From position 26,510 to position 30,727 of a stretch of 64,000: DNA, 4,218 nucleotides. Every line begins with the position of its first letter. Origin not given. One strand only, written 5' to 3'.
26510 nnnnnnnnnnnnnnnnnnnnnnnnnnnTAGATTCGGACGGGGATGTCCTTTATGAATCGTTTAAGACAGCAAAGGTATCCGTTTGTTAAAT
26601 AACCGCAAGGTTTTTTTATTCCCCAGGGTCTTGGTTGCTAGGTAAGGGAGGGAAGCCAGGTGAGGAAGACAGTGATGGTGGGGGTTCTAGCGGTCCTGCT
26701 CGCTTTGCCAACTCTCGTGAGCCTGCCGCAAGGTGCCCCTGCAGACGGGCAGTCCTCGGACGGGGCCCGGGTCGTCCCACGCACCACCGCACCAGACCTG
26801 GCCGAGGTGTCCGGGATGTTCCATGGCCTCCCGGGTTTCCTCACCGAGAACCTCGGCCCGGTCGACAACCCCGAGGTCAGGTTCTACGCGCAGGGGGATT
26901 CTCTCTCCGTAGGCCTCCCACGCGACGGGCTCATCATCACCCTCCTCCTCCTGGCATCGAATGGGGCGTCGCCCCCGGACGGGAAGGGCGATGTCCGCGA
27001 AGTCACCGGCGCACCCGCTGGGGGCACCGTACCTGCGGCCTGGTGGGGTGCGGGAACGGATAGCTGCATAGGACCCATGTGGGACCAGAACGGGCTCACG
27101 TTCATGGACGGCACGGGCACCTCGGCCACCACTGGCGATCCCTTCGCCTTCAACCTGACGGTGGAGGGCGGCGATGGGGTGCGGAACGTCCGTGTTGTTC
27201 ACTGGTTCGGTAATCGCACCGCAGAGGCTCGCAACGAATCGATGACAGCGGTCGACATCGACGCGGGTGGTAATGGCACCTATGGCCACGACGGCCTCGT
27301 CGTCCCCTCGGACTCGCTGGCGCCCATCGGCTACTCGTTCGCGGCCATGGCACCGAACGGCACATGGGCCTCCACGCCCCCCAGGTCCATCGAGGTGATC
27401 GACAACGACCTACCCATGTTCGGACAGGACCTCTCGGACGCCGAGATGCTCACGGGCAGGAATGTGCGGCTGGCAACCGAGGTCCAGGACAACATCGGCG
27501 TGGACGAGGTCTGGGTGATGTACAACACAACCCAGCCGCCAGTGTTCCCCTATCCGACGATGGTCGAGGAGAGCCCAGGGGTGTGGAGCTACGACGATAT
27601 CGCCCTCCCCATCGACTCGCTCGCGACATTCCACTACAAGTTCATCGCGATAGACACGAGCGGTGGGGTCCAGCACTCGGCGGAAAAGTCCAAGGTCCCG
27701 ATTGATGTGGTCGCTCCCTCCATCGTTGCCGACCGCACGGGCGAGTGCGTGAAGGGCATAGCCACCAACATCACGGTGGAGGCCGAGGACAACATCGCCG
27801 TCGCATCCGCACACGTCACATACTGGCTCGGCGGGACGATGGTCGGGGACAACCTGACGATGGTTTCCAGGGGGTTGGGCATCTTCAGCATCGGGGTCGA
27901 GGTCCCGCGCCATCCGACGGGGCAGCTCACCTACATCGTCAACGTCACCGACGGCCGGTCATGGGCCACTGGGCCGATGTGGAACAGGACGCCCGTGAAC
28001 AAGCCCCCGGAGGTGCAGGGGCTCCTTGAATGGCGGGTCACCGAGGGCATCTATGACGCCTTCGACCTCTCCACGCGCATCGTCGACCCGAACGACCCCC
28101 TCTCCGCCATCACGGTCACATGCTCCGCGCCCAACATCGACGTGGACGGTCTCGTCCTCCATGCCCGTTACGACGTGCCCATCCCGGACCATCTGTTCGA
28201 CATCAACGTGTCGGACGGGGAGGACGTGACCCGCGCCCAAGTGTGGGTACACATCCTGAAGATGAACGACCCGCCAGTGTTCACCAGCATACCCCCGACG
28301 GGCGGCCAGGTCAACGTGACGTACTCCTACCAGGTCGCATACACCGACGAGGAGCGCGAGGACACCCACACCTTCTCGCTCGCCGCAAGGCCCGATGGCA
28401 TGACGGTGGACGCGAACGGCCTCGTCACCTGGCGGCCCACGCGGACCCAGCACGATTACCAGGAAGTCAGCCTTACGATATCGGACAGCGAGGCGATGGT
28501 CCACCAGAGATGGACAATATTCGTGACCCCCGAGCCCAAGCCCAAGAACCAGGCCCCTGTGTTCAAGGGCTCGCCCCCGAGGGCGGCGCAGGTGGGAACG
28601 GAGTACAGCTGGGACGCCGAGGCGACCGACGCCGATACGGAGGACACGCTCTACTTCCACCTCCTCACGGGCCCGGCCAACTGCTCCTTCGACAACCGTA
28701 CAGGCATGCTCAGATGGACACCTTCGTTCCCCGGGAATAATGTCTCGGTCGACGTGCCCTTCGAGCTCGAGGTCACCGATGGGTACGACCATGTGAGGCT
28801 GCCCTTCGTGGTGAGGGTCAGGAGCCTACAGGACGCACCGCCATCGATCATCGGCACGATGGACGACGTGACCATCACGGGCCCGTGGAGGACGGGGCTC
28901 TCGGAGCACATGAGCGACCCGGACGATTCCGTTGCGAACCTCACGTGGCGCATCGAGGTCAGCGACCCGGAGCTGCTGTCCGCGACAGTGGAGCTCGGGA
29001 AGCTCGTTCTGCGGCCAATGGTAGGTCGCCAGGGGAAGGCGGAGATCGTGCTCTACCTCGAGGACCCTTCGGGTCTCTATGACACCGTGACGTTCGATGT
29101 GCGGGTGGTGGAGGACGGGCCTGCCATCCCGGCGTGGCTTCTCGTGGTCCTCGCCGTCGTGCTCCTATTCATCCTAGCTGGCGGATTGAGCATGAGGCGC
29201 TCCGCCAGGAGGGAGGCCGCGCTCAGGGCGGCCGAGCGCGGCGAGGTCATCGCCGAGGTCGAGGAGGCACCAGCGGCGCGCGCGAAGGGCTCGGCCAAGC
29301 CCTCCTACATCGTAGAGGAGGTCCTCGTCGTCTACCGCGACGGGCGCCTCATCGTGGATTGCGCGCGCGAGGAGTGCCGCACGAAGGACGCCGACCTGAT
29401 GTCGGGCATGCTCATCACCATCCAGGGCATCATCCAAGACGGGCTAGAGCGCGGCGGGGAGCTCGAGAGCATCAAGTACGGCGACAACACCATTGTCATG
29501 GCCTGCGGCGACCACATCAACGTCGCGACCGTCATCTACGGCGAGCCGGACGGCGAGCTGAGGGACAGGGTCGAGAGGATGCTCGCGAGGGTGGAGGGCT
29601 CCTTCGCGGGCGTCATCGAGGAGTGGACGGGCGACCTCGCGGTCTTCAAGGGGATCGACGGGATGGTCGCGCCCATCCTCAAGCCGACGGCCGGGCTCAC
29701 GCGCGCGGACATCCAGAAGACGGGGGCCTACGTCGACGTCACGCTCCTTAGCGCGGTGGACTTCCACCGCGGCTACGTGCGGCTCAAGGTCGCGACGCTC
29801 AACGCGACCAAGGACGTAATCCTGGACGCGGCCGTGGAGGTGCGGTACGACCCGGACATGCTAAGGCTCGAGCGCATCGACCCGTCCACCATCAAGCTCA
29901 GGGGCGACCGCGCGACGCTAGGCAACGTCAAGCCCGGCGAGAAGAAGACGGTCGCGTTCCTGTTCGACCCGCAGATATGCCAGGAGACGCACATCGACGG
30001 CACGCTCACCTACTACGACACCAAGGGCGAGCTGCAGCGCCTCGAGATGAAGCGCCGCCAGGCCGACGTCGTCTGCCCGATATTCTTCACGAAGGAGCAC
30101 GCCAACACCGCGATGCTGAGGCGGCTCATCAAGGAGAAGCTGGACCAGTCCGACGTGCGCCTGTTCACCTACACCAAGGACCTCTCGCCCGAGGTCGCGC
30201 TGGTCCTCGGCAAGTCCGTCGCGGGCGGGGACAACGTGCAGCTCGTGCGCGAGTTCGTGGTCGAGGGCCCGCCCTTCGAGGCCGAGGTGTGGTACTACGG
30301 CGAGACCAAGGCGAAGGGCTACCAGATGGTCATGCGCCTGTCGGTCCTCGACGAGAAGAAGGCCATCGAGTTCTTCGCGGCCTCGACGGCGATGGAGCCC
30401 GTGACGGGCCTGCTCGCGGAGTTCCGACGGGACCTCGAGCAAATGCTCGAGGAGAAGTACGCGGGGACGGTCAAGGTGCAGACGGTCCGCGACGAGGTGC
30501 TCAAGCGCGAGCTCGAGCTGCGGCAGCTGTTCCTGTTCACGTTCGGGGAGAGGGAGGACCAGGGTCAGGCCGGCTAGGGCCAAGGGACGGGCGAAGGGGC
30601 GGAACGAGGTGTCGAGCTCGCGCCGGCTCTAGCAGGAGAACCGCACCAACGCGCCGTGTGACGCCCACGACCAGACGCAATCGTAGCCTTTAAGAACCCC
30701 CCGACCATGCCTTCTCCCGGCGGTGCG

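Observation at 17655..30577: Three giant paralogous surface proteins with a duplicated promoter/5' module and a swapped C-terminal architecture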

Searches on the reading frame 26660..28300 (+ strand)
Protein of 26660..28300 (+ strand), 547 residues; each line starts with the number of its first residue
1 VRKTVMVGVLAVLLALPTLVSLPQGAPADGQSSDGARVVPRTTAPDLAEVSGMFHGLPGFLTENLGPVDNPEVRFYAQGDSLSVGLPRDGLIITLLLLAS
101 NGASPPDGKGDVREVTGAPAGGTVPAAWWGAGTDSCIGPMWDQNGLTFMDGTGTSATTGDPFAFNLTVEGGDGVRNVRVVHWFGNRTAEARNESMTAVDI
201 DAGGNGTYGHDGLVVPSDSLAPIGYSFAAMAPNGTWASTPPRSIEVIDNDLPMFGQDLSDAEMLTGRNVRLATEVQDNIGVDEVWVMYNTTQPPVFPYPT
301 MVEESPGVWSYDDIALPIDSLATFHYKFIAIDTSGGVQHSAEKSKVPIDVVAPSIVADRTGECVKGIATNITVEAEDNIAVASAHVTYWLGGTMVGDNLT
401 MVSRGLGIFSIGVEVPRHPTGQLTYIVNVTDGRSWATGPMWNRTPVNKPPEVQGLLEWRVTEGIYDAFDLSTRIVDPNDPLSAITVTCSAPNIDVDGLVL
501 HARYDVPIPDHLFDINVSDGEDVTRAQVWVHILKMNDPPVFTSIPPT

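Call 13: search_protein_families(library=pfam, proteins=[window:26660-28300:+], max_evalue=5)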
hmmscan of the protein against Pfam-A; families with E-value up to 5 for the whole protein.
window:26660-28300:+ (547 aa): 2 families
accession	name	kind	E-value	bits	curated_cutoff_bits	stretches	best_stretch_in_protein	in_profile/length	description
PF17957.7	Big_7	-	0.0005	21.1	24.1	1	364-397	14-46/70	Bacterial Ig domain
PF18968.5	DUF5707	-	0.0064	16.9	26.8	1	158-194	15-54/98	Family of unknown function (DUF5707)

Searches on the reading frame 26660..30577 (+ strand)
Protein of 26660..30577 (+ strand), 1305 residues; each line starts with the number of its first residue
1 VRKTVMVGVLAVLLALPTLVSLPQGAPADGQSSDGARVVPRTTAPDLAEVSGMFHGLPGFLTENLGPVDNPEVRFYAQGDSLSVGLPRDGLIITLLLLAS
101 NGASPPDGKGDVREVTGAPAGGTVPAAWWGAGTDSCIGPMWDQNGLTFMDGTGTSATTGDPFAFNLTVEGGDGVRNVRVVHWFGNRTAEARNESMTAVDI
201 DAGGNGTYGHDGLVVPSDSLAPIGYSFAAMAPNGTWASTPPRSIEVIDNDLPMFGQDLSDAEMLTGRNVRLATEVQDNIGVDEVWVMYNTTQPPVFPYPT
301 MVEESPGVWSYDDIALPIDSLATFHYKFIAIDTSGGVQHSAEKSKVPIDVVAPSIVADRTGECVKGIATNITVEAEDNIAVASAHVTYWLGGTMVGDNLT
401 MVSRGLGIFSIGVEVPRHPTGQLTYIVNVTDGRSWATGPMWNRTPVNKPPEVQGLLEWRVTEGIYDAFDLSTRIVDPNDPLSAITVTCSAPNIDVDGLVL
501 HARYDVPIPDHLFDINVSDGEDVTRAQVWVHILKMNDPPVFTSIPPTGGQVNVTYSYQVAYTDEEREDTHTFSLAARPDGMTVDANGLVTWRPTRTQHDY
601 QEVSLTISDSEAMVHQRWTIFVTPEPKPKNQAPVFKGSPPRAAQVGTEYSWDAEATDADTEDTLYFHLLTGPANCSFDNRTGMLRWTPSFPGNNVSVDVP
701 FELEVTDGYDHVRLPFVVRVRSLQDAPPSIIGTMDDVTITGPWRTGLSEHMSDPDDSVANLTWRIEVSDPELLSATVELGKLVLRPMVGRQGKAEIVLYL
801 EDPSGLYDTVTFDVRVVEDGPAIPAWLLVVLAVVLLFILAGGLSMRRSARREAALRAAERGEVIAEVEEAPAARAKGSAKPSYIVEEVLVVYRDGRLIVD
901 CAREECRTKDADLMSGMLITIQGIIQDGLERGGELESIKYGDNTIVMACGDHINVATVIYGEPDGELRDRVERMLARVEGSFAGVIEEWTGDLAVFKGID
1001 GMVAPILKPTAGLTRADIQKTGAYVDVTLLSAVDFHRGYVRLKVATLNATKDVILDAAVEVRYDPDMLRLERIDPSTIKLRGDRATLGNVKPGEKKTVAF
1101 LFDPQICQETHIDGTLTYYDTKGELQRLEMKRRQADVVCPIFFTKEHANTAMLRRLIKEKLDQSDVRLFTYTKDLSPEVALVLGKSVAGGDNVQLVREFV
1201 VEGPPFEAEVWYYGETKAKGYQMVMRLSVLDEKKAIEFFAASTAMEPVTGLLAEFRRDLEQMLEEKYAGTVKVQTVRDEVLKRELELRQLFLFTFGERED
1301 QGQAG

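Call 7: search_protein_families(library=pfam, proteins=[window:26660-30574:+], max_evalue=0.01)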
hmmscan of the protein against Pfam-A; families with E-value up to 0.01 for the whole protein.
window:26660-30574:+ (1305 aa): 3 families
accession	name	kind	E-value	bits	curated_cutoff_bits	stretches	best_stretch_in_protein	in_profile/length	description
PF05345.18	He_PIG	-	4.4e-12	46.7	24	2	538-612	1-84/96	Putative Ig domain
PF17963.7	Big_9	-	7e-06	27.3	23.6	0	536-612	1-79/89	Bacterial Ig domain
PF17957.7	Big_7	-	0.0069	17.5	24.1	0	364-397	14-46/70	Bacterial Ig domain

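Call 8: search_protein_families(library=ncbifam, proteins=[window:26660-30574:+], max_evalue=0.01)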
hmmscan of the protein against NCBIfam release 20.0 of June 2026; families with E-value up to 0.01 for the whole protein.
window:26660-30574:+ (1305 aa): 1 family
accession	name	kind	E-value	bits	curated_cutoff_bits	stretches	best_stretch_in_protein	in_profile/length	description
NF038112.1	myxo_dep_M36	subfamily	3e-07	28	1500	1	513-764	1262-1511/1604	myxosortase-dependent M36 family metallopeptidase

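Call 14: find_encoding_contigs(protein=window:26660-30577:+, flank=10000, max_places=6)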
Protein window:26660-30577:+ (1305 aa): no gene with exactly this product is on record in the collection.

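Call 15: find_homologous_proteins(query=window:26660-30574:+)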
Query window:26660-30574:+ (1305 aa): 41 proteins with E <= 0.001 among 8000 candidates.
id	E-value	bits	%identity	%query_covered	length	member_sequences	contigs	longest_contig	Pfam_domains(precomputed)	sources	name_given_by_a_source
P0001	0.0e+0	2879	100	96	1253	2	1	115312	PF17963.8,PF05345.19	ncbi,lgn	-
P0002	0.0e+0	1023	44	89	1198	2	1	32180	PF17963.8,PF18968.6,PF05345.19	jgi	jgi:hypothetical protein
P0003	5.1e-134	467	35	51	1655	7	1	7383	PF17963.8,PF25778.2,PF06739.18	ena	-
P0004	2.0e-104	369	33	51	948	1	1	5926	PF17963.8,PF05345.19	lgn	-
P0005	4.3e-104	368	31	23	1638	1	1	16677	PF15418.13,PF17957.8,PF18968.6,PF10634.16,PF17952.8,PF18911.7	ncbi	ncbi:MAG: hypothetical protein ACMUHU_04955, partial [Thermoplasmatota archaeon]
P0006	9.3e-83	297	30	31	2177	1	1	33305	PF15418.13,PF00112.30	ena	-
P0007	8.4e-78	281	31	52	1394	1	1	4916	PF17963.8,PF17892.8,PF25778.2,PF05345.19,PF06739.18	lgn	-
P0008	2.9e-76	275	33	31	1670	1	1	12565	PF17957.8,PF25778.2,PF06739.18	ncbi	-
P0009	1.2e-64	237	30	37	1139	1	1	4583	PF01839.30,PF14312.13,PF00801.27,PF17957.8,PF13517.13,PF18968.6,PF21955.1,PF18911.7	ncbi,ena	-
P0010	4.1e-58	215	28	28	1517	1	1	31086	PF15418.13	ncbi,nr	ncbi:MAG: hypothetical protein JXA22_04110 [Candidatus Thermoplasmatota archaeon]|nr:hypothetical pr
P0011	9.7e-58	214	27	24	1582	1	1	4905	PF17963.8,PF17892.8,PF05593.20,PF25023.2,PF24908.1,PF05345.19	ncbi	ncbi:MAG: putative Ig domain-containing protein, partial [Crinalium sp.]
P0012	2.5e-57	213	33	24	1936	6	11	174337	PF17963.8,PF17892.8,PF17803.8,PF24908.1,PF05345.19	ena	-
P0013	1.9e-56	210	30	26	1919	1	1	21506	PF18968.6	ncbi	-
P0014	2.8e-55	206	31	37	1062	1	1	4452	PF01839.30,PF13517.13,PF18911.7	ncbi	-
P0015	1.2e-52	197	27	32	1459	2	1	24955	PF25778.2,PF06739.18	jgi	jgi:hypothetical protein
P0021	8.8e-30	121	73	7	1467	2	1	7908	PF25523.2,PF25778.2,PF25833.1,PF06739.18,PF00041.28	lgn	-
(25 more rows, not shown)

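Call 19: find_encoding_contigs(protein=P0001, flank=10000, max_places=4)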
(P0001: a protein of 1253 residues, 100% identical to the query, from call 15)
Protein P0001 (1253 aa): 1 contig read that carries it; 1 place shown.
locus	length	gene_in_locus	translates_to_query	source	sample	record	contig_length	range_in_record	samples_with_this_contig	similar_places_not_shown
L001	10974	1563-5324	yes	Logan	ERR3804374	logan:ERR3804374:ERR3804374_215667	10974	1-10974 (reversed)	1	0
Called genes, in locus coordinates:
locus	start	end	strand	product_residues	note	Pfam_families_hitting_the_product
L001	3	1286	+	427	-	?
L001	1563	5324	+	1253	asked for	PF17963:Big_9 (faint), PF05345:He_PIG (weak)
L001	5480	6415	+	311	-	PF00005:ABC_tran, PF13304:AAA_21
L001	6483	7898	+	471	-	PF12679:ABC2_membrane_2, PF17210:SdrD_B (faint), PF12698:ABC2_membrane_3, PF13620:CarboxypepD_reg, PF10920:DUF2705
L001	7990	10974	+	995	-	?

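Call 20: find_encoding_contigs(protein=P0002, flank=10000, max_places=4)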
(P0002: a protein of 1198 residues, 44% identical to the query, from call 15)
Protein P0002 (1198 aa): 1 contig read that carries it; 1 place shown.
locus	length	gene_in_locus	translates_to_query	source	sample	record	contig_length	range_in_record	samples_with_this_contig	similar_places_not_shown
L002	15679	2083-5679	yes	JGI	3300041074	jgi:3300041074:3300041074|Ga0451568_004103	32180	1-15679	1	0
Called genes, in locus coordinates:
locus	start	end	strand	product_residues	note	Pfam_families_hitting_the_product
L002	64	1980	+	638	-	PF00041:fn3 (weak), PF18370:RGI_lyase (faint), PF24489:Ig_J_second (faint), PF25833:Fn3_SaeA_3rd (faint), PF16656:Pur_ac_phosph_N (faint), PF25059:FN3_DSCAM-DSCAML_C (faint), PF00041:fn3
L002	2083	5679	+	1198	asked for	PF05345:He_PIG (faint), PF17963:Big_9 (faint), PF18968:DUF5707 (faint)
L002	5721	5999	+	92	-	PF02597:ThiS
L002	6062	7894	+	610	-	PF02730:AFOR_N, PF01314:AFOR_C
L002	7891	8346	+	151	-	PF13237:Fer4_10 (faint), PF14697:Fer4_21 (faint), PF13247:Fer4_11, PF12838:Fer4_7 (weak), PF25160:LdpA_Fe-S-bd (weak), PF00037:Fer4, PF12797:Fer4_2 (weak), PF12837:Fer4_6 (weak), +2 more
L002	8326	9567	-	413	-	PF07992:Pyr_redox_2, PF03486:HI0933_like (faint), PF13738:Pyr_redox_3, PF00070:Pyr_redox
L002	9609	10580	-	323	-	PF01210:NAD_Gly3P_dh_N (weak), PF02558:ApbA, PF03446:NAD_binding_2 (faint), PF03721:UDPG_MGDP_dh_N (faint), PF03807:F420_oxidored (weak), PF08546:ApbA_C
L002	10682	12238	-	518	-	PF00501:AMP-binding, PF13193:AMP-binding_C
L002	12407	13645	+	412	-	PF06050:HGD-D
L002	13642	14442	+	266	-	PF01869:BcrAD_BadFG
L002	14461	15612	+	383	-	PF00108:Thiolase_N, PF22691:Thiolase_C_1, PF02803:Thiolase_C (weak)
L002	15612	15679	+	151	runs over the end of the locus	PF12172:zf-ChsH2, PF01796:OB_ChsH2_C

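Call 22: find_encoding_contigs(protein=P0021, flank=10000, max_places=4)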
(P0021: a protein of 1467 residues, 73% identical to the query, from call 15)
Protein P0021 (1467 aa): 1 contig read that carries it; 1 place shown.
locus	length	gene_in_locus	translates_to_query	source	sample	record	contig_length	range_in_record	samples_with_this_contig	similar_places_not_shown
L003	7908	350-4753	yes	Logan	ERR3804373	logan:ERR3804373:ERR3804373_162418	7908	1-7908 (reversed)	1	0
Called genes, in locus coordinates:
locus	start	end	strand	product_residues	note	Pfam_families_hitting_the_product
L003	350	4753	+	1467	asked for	PF25778:DUF7948, PF06739:SBBP (faint), PF25523:Ig_RIMBP2 (faint), PF25833:Fn3_SaeA_3rd (faint), PF00041:fn3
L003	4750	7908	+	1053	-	?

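Call 72: list_cluster_members(proteins=[P0001, P0021, P0096, P0002, P0042])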
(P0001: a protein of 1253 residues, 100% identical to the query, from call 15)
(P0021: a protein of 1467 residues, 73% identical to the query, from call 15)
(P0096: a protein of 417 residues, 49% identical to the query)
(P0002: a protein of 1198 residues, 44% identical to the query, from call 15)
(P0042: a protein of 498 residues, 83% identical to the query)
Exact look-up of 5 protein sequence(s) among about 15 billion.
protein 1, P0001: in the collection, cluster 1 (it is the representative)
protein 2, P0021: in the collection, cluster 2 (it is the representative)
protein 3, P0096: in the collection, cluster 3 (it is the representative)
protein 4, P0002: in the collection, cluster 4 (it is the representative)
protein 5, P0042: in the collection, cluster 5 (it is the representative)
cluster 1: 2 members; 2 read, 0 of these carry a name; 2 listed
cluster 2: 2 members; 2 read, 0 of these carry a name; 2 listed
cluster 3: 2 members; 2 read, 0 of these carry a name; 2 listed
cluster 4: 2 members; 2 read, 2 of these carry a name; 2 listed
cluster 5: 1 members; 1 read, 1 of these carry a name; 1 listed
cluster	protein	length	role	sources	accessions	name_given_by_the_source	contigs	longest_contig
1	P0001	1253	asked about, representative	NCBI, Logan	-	-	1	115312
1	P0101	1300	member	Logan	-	-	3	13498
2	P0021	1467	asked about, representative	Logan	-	-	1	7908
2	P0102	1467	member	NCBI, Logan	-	-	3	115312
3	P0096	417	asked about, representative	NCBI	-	-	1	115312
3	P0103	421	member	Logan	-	-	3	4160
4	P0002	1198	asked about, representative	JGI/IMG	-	hypothetical protein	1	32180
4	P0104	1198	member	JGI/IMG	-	hypothetical protein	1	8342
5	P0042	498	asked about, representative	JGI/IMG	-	hypothetical protein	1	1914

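Call 83: find_encoding_contigs(protein=P0101, flank=3000, max_places=6)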
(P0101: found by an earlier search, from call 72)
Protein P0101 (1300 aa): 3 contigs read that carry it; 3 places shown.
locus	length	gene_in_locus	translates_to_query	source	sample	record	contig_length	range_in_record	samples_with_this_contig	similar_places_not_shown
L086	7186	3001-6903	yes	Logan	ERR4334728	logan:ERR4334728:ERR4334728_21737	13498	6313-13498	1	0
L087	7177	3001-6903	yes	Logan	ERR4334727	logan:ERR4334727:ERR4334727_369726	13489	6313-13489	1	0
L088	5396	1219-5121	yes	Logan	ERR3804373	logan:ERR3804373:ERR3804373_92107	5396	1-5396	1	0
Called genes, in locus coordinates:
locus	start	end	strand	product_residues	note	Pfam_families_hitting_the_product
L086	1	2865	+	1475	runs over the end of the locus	PF25778:DUF7948, PF06739:SBBP (faint), PF25832:Fn3_SaeA_2nd (faint), PF25833:Fn3_SaeA_3rd (faint), PF24489:Ig_J_second (faint), PF00041:fn3, PF25523:Ig_RIMBP2 (faint), PF00041:fn3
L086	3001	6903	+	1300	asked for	PF17963:Big_9 (faint), PF05345:He_PIG (weak)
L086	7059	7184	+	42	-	?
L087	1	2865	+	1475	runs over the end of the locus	PF25778:DUF7948, PF06739:SBBP (faint), PF25832:Fn3_SaeA_2nd (faint), PF25833:Fn3_SaeA_3rd (faint), PF24489:Ig_J_second (faint), PF00041:fn3, PF25523:Ig_RIMBP2 (faint), PF00041:fn3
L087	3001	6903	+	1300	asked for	PF17963:Big_9 (faint), PF05345:He_PIG (weak)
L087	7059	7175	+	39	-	?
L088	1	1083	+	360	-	?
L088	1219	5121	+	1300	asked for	PF17963:Big_9 (faint), PF05345:He_PIG (weak)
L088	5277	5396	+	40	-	?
